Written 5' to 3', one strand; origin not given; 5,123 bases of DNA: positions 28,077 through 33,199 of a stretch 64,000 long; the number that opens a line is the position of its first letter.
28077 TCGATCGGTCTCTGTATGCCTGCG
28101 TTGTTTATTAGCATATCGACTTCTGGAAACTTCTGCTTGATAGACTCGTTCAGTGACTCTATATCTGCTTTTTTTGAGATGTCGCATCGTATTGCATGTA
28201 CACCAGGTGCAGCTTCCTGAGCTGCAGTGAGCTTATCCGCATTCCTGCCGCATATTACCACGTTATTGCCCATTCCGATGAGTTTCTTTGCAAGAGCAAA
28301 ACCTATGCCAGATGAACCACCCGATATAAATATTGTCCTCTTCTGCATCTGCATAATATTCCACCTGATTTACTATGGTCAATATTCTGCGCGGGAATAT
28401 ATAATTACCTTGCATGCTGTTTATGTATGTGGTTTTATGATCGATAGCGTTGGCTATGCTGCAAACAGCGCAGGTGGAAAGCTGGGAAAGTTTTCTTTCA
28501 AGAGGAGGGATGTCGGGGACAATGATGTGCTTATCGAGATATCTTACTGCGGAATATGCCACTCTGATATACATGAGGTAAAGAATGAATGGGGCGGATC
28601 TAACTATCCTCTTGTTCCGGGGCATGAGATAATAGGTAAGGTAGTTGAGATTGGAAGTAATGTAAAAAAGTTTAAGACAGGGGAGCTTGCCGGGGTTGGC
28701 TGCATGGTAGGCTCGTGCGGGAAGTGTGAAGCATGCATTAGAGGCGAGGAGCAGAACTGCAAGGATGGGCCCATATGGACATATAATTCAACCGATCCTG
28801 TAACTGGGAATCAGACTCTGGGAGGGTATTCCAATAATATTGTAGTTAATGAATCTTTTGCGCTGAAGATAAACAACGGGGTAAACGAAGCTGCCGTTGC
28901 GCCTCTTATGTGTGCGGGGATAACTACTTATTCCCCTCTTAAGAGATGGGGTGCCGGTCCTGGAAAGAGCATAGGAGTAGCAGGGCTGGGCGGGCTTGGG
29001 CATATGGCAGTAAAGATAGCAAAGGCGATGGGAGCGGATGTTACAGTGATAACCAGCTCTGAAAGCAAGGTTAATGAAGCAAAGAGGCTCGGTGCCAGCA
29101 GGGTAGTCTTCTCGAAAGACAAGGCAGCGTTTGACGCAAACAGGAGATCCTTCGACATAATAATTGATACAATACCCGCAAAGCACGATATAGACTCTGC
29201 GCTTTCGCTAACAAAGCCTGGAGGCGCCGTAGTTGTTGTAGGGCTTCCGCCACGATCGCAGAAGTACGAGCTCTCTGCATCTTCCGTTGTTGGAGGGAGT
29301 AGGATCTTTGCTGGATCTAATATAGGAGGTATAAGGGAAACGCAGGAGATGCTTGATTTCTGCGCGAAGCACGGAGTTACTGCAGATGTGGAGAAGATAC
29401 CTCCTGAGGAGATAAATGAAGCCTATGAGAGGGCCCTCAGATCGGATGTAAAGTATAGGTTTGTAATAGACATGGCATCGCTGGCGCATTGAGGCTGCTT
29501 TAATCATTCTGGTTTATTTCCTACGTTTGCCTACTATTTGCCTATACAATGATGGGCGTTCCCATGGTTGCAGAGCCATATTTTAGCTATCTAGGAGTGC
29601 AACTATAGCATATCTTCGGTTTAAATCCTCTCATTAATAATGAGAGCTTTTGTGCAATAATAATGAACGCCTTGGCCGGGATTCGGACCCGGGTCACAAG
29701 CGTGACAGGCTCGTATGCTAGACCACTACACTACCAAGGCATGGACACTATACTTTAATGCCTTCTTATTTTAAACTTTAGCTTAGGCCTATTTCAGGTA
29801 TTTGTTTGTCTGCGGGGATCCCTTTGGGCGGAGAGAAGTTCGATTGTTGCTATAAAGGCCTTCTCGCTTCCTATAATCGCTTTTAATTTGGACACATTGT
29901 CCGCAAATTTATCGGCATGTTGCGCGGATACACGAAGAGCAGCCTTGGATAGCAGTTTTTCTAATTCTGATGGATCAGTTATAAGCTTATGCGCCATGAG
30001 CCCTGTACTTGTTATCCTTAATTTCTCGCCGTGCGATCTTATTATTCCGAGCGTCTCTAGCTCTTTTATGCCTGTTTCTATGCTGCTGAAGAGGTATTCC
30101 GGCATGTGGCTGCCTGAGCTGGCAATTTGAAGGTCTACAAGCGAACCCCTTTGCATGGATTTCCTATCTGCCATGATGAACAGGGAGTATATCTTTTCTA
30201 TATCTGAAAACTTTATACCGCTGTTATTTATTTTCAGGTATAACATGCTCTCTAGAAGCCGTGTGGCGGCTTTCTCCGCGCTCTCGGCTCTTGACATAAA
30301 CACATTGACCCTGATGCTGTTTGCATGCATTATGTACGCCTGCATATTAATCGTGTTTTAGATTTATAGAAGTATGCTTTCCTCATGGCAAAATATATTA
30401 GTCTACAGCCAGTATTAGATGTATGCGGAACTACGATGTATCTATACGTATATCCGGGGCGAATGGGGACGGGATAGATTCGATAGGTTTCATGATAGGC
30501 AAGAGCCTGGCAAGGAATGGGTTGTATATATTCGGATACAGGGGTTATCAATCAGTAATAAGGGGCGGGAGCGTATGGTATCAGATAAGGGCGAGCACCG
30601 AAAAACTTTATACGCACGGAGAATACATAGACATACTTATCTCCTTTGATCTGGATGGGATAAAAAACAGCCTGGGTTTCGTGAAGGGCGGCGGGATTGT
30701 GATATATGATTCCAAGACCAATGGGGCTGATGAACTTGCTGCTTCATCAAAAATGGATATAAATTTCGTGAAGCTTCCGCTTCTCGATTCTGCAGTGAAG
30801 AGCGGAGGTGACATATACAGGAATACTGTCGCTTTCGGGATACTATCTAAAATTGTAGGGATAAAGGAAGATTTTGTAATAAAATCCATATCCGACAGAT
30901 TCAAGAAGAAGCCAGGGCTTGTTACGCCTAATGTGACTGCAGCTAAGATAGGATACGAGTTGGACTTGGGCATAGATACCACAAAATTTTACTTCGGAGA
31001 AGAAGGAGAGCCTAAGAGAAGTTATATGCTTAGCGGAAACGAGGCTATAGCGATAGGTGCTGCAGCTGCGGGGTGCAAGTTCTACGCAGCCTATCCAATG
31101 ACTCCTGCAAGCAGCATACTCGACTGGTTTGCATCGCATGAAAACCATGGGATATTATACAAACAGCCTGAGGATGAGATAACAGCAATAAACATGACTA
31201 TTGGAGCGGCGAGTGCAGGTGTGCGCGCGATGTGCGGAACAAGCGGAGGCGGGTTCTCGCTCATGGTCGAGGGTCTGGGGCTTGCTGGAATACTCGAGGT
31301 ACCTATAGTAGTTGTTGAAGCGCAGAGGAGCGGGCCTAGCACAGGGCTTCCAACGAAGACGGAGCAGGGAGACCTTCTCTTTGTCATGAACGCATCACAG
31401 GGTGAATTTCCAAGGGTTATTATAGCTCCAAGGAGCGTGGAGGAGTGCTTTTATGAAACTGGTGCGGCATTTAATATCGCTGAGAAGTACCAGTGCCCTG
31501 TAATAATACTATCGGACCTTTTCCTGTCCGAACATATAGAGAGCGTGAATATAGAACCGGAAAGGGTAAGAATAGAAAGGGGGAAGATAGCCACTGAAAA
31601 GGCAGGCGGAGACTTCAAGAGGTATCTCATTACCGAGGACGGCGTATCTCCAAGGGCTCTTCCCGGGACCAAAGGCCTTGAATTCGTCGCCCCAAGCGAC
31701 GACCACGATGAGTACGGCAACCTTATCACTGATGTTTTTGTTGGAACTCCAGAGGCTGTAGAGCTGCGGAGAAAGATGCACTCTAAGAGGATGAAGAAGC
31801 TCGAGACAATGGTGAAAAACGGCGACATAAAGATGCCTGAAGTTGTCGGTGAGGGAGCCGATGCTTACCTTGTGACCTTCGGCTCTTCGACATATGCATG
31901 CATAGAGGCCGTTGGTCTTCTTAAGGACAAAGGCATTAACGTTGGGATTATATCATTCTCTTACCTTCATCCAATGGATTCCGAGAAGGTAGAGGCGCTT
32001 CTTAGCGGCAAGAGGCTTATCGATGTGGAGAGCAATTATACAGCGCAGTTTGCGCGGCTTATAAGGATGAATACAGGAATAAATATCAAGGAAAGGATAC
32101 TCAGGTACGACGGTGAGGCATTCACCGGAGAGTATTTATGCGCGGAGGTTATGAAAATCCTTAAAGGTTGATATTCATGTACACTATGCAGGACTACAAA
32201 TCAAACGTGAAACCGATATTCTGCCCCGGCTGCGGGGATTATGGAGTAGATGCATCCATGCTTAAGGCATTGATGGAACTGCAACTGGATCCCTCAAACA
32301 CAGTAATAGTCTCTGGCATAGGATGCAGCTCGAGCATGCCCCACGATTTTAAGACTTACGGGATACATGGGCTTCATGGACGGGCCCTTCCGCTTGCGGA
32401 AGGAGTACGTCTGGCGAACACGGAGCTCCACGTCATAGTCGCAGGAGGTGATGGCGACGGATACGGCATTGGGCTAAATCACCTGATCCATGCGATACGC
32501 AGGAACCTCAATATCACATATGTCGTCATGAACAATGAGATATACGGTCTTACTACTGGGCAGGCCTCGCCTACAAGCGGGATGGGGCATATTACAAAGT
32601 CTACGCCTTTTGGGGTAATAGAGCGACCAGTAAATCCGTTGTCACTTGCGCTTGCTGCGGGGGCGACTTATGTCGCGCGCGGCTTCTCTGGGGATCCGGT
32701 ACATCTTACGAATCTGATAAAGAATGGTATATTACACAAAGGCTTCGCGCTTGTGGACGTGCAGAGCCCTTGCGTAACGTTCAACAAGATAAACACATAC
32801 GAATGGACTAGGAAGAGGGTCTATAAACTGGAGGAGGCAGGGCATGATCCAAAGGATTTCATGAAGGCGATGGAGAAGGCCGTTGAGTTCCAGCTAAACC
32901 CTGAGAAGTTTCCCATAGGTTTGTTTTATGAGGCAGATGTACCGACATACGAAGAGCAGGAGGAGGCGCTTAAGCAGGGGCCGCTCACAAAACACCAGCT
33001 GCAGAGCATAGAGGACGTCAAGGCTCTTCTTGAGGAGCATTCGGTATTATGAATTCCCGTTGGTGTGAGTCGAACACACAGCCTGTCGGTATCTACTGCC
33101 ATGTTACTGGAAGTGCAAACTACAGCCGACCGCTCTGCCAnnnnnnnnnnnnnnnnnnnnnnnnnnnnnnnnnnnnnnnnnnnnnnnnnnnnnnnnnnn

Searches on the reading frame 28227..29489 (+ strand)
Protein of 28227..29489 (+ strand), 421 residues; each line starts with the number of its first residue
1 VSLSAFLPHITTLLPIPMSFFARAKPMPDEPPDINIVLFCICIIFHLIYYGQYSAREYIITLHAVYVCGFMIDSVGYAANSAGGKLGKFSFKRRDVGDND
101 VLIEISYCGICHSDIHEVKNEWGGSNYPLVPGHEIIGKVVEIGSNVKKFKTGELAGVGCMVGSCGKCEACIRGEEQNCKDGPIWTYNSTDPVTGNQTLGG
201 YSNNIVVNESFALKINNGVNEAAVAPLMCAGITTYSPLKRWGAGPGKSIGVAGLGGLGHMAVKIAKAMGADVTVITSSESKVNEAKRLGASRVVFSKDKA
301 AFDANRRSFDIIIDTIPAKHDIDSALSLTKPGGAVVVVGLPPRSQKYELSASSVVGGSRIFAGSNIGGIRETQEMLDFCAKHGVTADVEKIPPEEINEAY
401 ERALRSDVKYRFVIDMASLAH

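Call 47: search_protein_families(library=pfam, proteins=[window:28227-29489:+], max_evalue=0.0001)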
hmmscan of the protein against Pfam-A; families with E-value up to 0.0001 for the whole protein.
window:28227-29489:+ (421 aa): 4 families
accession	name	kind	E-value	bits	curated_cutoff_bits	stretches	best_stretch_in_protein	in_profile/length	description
PF08240.17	ADH_N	-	7.2e-25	87.7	23.5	1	97-216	1-103/104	Alcohol dehydrogenase GroES-like domain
PF00107.32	ADH_zinc_N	-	2e-24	86.4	31.8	1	256-380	1-128/129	Zinc-binding dehydrogenase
PF13602.12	ADH_zinc_N_2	-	1.5e-05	26.4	27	1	288-402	1-122/134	Zinc-binding dehydrogenase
PF01262.27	AlaDh_PNT_C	-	4.7e-05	23.3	23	1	249-316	31-100/214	Alanine dehydrogenase/PNT, C-terminal domain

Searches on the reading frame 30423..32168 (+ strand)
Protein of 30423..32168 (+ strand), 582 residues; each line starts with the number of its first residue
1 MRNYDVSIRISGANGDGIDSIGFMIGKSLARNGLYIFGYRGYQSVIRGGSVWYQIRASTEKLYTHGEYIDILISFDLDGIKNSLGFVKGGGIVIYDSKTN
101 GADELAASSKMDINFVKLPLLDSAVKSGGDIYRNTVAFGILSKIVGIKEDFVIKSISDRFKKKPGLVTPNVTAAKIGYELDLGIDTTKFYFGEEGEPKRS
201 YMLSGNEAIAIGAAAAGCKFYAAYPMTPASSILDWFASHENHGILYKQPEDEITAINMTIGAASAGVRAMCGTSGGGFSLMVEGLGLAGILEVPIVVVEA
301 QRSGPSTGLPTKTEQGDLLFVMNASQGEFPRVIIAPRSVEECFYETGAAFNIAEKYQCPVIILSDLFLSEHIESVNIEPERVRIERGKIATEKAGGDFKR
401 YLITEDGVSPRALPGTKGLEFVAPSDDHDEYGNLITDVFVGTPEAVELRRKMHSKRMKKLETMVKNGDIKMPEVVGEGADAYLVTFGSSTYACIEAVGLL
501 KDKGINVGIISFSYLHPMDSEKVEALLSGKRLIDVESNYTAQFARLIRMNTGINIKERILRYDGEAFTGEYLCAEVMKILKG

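Call 47: search_protein_families(library=pfam, proteins=[window:30423-32168:+], max_evalue=0.0001)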
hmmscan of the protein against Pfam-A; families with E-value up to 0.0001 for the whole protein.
window:30423-32168:+ (582 aa): 4 families
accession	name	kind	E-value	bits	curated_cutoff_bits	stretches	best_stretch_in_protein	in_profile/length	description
PF01855.24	POR_N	-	6.6e-54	183.5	27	1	212-435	2-218/231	Pyruvate flavodoxin/ferredoxin oxidoreductase, thiamine diP-bdg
PF01558.24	POR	-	4.1e-29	102.4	27.4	1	15-179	2-173/173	Pyruvate ferredoxin/flavodoxin oxidoreductase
PF02780.25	Transketolase_C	-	3.4e-08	33.9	25.9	1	474-539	5-71/124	Transketolase, C-terminal domain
PF17147.9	PFOR_II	-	1.7e-05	25.5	27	1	479-542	1-69/102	Pyruvate:ferredoxin oxidoreductase core domain II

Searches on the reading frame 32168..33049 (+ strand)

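Call 47: search_protein_families(library=pfam, proteins=[window:32168-33049:+], max_evalue=0.0001)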
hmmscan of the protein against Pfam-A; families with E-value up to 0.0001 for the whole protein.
window:32168-33049:+ (294 aa): 2 families
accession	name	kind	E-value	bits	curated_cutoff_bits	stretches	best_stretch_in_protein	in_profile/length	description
PF02775.26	TPP_enzyme_C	-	1.3e-30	106.6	21.9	1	51-198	2-151/151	Thiamine pyrophosphate enzyme, C-terminal TPP binding domain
PF12367.13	PFO_beta_C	-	2e-23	82.7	24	1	202-269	1-65/66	Pyruvate ferredoxin oxidoreductase beta subunit C terminal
